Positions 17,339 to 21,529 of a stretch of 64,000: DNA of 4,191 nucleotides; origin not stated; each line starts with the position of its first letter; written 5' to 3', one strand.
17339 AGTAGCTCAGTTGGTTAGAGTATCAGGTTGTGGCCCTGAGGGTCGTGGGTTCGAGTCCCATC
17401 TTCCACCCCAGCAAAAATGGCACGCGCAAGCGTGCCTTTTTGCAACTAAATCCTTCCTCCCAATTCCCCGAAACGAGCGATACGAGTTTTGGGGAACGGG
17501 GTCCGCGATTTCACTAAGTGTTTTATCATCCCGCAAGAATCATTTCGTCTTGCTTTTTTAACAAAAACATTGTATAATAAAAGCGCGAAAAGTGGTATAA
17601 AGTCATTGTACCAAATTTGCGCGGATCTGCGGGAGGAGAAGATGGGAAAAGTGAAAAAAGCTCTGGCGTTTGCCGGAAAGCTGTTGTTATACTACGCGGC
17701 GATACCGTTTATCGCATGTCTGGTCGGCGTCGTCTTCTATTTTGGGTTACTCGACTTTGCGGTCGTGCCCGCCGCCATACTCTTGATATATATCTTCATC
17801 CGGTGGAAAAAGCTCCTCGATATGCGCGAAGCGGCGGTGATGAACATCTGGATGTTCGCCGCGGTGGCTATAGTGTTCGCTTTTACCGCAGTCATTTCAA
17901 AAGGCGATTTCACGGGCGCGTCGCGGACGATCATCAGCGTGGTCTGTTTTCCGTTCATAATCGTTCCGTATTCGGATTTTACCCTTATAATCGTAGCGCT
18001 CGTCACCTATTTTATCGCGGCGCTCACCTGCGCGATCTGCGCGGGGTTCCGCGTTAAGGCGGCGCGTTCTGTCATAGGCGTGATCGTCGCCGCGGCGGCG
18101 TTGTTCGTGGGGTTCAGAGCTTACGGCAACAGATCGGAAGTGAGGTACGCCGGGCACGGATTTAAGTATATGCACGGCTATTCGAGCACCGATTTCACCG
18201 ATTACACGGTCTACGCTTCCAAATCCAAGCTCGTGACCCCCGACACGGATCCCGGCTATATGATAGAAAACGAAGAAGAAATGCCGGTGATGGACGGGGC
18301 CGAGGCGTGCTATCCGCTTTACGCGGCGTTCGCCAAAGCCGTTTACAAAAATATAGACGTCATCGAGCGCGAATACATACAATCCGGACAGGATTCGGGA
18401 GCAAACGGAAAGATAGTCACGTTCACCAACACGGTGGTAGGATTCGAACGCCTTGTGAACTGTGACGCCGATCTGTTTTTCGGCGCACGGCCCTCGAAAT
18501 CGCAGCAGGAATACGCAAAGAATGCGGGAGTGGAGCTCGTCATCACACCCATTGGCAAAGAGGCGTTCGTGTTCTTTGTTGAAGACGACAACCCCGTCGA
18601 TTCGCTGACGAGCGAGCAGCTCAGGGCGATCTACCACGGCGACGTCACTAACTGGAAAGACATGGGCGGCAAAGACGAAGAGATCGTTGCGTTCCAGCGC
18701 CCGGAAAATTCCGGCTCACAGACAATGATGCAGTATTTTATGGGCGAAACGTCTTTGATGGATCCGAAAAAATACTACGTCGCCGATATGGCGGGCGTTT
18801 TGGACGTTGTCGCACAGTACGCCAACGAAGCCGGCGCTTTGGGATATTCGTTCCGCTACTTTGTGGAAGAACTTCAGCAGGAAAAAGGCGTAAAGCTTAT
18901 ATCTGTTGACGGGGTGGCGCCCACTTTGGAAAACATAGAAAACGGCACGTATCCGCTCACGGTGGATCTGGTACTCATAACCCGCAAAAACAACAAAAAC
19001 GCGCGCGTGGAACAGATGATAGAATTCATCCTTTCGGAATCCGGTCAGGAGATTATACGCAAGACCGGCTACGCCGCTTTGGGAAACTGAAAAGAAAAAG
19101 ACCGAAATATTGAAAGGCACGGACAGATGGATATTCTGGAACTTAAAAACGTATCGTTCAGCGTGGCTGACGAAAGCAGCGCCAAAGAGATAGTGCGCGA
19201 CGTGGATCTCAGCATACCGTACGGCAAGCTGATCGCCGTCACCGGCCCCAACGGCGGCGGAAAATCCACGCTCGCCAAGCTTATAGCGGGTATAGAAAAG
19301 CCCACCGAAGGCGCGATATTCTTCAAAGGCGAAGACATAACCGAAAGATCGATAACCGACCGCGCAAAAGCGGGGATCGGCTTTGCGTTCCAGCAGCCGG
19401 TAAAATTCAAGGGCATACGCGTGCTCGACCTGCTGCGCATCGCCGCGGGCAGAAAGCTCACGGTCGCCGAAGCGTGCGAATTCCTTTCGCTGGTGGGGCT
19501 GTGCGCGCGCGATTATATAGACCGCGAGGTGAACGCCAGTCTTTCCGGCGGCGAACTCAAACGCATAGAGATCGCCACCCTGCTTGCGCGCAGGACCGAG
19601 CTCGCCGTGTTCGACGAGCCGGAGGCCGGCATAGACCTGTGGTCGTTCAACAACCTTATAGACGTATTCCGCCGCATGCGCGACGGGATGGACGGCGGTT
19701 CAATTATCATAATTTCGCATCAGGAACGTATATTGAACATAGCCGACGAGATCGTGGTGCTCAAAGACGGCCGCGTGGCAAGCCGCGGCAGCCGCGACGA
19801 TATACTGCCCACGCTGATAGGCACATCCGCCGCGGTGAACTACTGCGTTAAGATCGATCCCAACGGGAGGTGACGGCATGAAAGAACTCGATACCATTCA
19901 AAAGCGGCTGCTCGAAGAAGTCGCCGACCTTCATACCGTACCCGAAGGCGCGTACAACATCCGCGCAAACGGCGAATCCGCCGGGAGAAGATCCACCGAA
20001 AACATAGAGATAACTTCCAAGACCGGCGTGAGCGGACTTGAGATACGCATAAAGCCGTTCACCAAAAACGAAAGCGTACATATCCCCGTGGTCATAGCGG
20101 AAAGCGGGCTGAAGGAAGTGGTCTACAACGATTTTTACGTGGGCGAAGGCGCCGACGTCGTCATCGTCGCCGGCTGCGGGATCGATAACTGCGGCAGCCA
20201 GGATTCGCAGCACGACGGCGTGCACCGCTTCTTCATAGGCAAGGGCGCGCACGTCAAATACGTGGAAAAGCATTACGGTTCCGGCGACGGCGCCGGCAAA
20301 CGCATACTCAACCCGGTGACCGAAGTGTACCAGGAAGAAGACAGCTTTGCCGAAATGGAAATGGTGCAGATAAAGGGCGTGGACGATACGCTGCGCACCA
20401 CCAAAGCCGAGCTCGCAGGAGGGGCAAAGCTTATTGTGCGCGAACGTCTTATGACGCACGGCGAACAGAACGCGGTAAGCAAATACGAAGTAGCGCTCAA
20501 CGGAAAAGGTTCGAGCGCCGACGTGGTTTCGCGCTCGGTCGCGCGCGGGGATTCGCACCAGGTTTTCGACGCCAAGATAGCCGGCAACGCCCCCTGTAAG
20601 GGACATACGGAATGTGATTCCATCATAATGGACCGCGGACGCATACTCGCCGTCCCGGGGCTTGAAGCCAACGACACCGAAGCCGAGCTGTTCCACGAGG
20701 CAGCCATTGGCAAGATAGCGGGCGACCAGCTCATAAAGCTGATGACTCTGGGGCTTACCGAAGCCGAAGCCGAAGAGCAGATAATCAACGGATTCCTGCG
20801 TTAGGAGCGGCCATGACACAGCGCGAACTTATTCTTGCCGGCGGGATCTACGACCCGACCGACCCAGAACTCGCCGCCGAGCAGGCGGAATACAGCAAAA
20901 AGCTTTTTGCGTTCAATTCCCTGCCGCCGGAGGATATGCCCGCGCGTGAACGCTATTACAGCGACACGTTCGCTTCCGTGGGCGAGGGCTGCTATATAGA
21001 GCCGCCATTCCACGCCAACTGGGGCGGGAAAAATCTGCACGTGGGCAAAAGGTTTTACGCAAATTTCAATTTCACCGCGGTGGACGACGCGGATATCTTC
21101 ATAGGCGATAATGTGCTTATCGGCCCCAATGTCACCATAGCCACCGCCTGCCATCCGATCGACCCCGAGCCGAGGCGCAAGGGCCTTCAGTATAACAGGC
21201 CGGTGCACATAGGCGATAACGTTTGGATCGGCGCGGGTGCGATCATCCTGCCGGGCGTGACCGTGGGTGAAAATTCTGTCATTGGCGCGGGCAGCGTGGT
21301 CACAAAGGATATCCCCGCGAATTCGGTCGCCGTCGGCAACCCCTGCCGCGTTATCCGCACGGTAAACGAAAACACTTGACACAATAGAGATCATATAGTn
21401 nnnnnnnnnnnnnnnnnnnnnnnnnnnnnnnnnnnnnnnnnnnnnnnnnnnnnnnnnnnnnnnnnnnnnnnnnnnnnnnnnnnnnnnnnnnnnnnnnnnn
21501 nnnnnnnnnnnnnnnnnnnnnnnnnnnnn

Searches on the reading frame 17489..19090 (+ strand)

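Call 67: search_protein_families(library=pfam, proteins=[window:17489-19090:+], max_evalue=0.00001)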
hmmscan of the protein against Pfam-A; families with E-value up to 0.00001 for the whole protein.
window:17489-19090:+ (533 aa): 2 families
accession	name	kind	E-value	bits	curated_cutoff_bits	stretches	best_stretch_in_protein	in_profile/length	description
PF12849.12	PBP_like_2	-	2.8e-26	93.3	27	1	310-517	42-266/267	PBP superfamily domain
PF13531.11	SBP_bac_11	-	8.1e-06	26.2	25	0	326-528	47-226/227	Bacterial extracellular solute-binding protein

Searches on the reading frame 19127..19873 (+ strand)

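Call 67: search_protein_families(library=pfam, proteins=[window:19127-19873:+], max_evalue=0.00001)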
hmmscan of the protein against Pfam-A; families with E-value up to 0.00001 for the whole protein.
window:19127-19873:+ (248 aa): 3 families
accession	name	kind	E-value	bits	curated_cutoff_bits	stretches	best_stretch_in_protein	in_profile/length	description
PF00005.33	ABC_tran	-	5.7e-27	95.4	25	1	24-166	2-136/137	ABC transporter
PF13304.12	AAA_21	-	6.5e-09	36.7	27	0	136-203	235-303/304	AAA domain, putative AbiEii toxin, Type IV TA system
PF02463.25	SMC_N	-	2e-06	27.9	40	0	138-212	136-211/220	RecF/RecN/SMC N terminal domain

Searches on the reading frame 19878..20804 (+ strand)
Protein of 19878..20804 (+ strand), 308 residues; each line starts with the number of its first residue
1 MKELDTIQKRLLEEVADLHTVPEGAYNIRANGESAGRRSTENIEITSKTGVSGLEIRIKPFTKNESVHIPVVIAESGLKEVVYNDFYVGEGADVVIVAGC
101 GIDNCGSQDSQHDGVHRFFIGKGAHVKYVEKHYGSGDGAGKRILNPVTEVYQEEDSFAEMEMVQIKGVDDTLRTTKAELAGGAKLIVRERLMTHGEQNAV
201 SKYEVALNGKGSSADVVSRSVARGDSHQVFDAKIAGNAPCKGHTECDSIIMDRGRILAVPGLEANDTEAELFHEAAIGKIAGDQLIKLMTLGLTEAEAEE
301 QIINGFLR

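Call 68: search_protein_families(library=pfam, proteins=[window:19878-20804:+], max_evalue=0.00001)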
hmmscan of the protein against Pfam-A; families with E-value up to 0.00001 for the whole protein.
window:19878-20804:+ (308 aa): 1 family
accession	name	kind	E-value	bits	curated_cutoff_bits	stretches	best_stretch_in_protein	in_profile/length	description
PF01458.23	SUFBD_core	-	2.3e-22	80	27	1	87-306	17-232/232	SUF system FeS cluster assembly, SufBD core domain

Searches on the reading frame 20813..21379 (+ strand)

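Call 68: search_protein_families(library=pfam, proteins=[window:20813-21379:+], max_evalue=0.00001)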
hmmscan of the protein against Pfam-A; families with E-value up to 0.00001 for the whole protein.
window:20813-21379:+ (188 aa): 3 families
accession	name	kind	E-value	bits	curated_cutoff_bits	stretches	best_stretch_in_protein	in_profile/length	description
PF00132.30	Hexapep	-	1.5e-18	66.1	27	1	131-165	2-36/36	Bacterial transferase hexapeptide (six repeats)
PF14602.12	Hexapep_2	-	3.9e-13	49.3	27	1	130-165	1-34/34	Hexapeptide repeat of succinyl-transferase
PF12464.13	Mac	-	1.6e-09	38.3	22.1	1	8-57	3-53/53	Maltose acetyltransferase hexapeptide capping motif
